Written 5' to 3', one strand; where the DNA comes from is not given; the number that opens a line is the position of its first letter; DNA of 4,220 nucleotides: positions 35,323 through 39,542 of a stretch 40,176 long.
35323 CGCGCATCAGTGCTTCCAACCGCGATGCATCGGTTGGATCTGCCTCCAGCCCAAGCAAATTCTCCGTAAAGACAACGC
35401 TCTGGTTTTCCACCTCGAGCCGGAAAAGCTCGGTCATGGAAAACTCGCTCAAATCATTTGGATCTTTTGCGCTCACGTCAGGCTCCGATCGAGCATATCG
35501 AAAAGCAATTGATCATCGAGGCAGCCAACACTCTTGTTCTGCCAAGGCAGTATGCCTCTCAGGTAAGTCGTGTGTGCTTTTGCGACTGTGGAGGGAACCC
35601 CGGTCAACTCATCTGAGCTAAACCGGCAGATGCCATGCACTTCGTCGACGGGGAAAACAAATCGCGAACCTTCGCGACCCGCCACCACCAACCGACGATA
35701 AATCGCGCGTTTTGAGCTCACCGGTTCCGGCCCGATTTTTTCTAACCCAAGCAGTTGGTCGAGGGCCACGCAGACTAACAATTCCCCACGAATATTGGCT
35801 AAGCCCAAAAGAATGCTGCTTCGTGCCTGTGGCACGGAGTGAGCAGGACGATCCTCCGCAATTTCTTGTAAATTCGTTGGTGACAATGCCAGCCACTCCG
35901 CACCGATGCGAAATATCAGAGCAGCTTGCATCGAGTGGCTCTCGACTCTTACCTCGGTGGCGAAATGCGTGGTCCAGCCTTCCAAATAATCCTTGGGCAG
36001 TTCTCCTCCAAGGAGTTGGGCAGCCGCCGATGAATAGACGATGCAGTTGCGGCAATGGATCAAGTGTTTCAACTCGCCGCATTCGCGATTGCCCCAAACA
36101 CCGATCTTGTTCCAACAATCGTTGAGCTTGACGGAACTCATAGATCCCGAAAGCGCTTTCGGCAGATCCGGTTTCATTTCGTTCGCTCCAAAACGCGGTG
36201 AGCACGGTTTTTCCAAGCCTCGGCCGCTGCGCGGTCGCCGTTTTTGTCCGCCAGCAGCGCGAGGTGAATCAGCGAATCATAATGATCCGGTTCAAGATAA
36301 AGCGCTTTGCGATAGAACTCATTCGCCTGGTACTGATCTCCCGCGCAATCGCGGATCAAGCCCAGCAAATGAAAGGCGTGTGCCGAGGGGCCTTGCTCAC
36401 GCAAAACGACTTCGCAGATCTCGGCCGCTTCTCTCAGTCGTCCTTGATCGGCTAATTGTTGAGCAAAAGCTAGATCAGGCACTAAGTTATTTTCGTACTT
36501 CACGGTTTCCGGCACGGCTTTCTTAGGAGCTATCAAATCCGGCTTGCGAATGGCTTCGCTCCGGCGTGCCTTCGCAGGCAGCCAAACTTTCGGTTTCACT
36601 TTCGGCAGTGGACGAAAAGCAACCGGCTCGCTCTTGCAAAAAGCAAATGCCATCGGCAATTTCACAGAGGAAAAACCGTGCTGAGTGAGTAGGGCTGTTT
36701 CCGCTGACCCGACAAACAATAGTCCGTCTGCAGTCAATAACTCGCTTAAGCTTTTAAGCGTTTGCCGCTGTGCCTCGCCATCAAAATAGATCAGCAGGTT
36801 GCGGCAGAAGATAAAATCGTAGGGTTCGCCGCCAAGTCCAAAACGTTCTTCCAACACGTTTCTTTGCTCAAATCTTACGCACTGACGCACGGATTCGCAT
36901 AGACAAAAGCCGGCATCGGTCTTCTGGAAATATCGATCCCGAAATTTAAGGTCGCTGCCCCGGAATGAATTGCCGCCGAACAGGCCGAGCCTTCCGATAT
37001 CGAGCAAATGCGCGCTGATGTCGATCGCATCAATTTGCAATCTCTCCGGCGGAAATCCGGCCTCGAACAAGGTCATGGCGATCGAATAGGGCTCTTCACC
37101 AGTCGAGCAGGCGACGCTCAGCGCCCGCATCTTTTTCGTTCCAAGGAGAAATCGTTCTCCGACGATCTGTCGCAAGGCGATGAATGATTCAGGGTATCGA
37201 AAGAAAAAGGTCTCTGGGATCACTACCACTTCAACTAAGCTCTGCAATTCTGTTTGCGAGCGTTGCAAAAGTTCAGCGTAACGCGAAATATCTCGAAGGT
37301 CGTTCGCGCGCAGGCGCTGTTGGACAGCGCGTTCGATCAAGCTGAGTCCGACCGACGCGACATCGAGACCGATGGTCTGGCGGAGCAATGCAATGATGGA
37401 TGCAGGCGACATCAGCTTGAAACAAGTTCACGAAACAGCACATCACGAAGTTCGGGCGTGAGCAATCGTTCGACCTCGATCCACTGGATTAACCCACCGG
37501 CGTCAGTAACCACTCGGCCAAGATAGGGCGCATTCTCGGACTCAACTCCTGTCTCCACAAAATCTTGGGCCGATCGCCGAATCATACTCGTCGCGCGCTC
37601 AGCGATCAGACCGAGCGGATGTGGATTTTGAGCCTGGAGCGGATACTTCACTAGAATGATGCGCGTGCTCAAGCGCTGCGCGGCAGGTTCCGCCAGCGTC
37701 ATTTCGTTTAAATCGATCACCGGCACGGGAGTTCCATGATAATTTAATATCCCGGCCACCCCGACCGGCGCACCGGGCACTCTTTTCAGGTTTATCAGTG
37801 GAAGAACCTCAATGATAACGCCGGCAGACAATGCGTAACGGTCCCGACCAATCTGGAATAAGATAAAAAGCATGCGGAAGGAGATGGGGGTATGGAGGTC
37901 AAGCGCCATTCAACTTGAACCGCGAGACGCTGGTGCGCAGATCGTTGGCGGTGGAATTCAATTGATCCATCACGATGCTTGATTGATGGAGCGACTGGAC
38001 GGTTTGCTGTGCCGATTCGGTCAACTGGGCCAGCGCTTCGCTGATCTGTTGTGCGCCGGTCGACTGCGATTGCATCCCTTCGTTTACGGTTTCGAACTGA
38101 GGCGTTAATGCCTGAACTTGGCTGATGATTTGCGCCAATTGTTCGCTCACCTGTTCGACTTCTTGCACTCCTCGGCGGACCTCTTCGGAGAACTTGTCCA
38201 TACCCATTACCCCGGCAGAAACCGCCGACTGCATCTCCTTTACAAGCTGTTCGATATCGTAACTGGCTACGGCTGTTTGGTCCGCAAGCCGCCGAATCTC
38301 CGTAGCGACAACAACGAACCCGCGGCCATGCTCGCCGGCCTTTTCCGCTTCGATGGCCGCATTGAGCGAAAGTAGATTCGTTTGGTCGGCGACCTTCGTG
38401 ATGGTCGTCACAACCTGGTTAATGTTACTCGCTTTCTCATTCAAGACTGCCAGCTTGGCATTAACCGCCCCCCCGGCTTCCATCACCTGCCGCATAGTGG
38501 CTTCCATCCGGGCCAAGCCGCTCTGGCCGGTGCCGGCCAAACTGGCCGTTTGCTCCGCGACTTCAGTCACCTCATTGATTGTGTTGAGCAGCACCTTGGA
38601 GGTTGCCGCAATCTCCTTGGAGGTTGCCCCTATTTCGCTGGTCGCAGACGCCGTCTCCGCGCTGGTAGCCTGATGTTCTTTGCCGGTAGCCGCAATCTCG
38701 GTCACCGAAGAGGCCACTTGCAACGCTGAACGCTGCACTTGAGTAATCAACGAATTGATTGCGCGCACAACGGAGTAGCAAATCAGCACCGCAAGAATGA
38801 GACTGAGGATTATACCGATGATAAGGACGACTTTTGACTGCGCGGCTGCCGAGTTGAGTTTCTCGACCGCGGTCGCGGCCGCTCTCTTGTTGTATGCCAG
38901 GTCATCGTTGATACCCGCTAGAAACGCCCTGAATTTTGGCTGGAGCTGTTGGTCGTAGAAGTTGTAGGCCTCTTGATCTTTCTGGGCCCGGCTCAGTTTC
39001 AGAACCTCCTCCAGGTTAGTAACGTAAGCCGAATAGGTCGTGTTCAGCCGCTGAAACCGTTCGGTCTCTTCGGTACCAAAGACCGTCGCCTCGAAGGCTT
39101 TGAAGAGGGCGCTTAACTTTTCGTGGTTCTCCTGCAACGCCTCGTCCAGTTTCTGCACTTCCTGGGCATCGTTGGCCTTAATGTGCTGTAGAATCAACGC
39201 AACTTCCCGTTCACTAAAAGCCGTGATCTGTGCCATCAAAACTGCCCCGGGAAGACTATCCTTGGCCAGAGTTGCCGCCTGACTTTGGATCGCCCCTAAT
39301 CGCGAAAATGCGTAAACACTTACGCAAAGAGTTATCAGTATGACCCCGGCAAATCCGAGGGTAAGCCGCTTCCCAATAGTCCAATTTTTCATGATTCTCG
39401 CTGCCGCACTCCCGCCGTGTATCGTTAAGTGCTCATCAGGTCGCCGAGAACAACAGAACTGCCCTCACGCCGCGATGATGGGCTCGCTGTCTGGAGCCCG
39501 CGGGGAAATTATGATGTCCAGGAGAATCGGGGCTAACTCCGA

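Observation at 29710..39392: Complete Wsp-type chemosensory operon whose output is a hybrid histidine kinase/phosphorelay instead of a diguanylate cyclase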

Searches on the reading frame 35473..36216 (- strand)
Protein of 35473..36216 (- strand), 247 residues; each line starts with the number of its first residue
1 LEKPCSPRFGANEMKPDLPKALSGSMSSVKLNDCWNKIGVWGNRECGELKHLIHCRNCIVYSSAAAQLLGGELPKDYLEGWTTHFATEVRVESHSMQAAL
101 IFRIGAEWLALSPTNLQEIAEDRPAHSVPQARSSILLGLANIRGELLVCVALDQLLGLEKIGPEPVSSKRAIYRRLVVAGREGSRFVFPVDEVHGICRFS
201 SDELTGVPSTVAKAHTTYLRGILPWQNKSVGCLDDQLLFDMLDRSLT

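Call 3: search_protein_families(library=pfam, proteins=[window:35473-36216:-], max_evalue=0.01)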
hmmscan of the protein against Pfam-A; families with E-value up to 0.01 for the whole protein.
window:35473-36216:- (247 aa): 1 family
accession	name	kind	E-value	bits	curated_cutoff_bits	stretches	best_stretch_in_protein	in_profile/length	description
PF01584.24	CheW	-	2e-18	66.8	23.5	1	99-240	2-135/138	CheW-like domain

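Call 18: search_protein_families(library=ncbifam, proteins=[window:35473-36216:-], max_evalue=0.00001)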
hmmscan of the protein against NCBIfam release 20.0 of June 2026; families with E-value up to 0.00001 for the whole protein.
window:35473-36216:- (247 aa): 0 families

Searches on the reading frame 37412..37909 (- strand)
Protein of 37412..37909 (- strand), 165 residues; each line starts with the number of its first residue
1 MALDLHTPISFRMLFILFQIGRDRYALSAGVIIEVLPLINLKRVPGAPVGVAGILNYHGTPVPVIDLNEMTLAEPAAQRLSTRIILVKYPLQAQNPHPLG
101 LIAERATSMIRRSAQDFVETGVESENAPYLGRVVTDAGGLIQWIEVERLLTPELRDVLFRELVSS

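Call 3: search_protein_families(library=pfam, proteins=[window:37412-37909:-], max_evalue=0.01)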
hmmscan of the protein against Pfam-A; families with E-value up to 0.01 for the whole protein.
window:37412-37909:- (165 aa): 1 family
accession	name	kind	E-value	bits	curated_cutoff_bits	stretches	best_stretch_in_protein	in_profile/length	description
PF01584.24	CheW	-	1.2e-19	70.7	23.5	1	15-151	2-135/138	CheW-like domain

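Call 18: search_protein_families(library=ncbifam, proteins=[window:37412-37909:-], max_evalue=0.00001)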
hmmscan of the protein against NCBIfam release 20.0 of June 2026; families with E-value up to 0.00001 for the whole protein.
window:37412-37909:- (165 aa): 0 families

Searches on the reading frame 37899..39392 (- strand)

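Call 3: search_protein_families(library=pfam, proteins=[window:37899-39392:-], max_evalue=0.01)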
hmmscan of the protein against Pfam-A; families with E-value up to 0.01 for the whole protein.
window:37899-39392:- (497 aa): 4 families
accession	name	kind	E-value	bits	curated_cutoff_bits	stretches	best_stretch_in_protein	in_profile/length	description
PF00015.26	MCPsignal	-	3.7e-34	118.5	34.6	1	277-458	2-169/172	Methyl-accepting chemotaxis protein (MCP) signalling domain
PF12729.13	4HB_MCP_1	-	2.9e-28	99.1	27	1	3-180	1-178/181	Four helix bundle sensory module for signal transduction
PF02203.21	TarH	-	1.5e-11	45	25.2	1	2-159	3-164/177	Tar ligand binding domain homologue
PF23153.1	Aip3p_Bud6_N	-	0.0065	17.2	27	0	425-490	6-71/109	Aip3p/Bud6 N-terminal domain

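Call 18: search_protein_families(library=ncbifam, proteins=[window:37899-39392:-], max_evalue=0.00001)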
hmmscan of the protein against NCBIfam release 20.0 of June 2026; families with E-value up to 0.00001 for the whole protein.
window:37899-39392:- (497 aa): 9 families
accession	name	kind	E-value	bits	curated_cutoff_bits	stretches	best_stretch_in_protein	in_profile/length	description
NF041847.1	transduc_aer2_vibrio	equivalog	5.2e-23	81.2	1200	1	209-492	497-752/804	aerotaxis transducer Aer2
NF058645.1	MCPCtpMPsAe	equivalog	2.9e-21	75.8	900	1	209-493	273-557/558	methyl-accepting chemotaxis protein CtpM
NF011615.0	PRK15041.1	equivalog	8.9e-20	70.8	947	1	235-494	279-517/554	methyl-accepting chemotaxis protein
NF047851.1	MCPCitTducer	equivalog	2.6e-19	69.7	900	1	218-495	257-517/553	methyl-accepting chemotaxis citrate transducer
NF050802.1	AspChtxCcaA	equivalog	2.1e-18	66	1300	1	294-422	542-663/700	aspartate chemotaxis receptor CcaA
NF011622.0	PRK15048.1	equivalog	7.8e-17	61.6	900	1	210-495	259-516/553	methyl-accepting chemotaxis protein II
NF007309.0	PRK09793.1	equivalog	3.2e-16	59.4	903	1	208-495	255-514/533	methyl-accepting chemotaxis protein IV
TIGR02956.1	TMAO_torS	equivalog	7.8e-07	27.6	676.5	0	6-114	2-110/967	TMAO reductase system sensor histidine kinase/response regulator TorS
TIGR02169.1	SMC_prok_A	equivalog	9.4e-07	26.9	729.4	1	208-477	229-488/1165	chromosome segregation protein SMC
